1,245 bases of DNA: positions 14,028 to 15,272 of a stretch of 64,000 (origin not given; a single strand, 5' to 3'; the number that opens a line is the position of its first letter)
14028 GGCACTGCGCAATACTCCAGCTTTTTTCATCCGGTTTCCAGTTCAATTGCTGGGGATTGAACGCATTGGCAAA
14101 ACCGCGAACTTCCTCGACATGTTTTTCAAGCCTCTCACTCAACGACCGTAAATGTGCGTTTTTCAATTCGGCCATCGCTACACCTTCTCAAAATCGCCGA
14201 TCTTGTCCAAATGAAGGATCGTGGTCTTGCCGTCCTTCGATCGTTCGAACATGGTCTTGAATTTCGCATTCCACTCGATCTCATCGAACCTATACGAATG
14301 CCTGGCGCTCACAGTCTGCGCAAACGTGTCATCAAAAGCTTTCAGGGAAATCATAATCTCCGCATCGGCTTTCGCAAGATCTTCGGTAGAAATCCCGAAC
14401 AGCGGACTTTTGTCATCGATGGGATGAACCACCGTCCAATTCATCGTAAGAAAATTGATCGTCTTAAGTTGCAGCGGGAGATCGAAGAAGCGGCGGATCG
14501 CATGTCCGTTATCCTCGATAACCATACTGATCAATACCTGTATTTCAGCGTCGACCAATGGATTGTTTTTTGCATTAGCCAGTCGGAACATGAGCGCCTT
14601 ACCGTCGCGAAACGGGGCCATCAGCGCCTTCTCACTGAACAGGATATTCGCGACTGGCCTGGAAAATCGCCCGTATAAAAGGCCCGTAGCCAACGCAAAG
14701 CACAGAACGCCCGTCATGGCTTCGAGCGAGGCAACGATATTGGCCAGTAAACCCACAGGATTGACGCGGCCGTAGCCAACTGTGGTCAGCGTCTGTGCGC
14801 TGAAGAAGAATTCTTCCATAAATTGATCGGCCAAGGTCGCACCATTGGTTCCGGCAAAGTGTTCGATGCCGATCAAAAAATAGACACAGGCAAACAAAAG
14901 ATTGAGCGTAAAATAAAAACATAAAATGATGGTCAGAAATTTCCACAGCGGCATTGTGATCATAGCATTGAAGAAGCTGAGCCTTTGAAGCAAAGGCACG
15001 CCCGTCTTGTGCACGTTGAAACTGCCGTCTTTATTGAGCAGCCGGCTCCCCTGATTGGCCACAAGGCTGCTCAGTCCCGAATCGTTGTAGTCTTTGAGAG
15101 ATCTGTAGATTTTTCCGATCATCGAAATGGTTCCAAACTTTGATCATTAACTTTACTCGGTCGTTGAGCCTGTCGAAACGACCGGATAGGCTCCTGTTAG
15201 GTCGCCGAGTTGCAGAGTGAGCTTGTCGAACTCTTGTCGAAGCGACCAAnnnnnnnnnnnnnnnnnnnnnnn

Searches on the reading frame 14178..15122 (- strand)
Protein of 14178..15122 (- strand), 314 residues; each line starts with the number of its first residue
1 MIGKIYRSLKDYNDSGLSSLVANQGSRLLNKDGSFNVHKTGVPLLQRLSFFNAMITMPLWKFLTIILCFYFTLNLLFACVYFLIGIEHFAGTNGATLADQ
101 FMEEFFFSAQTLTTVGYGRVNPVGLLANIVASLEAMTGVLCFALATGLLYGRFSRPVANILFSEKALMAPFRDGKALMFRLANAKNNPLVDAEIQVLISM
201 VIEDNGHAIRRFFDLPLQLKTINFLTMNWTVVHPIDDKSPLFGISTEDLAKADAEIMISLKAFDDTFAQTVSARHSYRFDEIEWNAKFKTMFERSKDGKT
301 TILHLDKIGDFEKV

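Call 6: search_protein_families(library=pfam, proteins=[window:14178-15122:-])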
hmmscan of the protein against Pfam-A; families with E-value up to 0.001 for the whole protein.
window:14178-15122:- (314 aa): 4 families
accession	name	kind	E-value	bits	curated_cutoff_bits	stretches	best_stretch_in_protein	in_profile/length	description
PF17655.7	IRK_C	-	4.4e-23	82.2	22.5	1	160-299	1-145/174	Inward rectifier potassium channel C-terminal domain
PF07885.22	Ion_trans_2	-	1.6e-08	34.7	22.5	1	74-149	6-73/79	Ion channel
PF01007.26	IRK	-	8.9e-07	29.3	22.7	1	30-156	2-141/141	Inward rectifier potassium channel transmembrane domain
PF00520.37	Ion_trans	-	6.6e-05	22.7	25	1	67-154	129-234/241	Ion transport protein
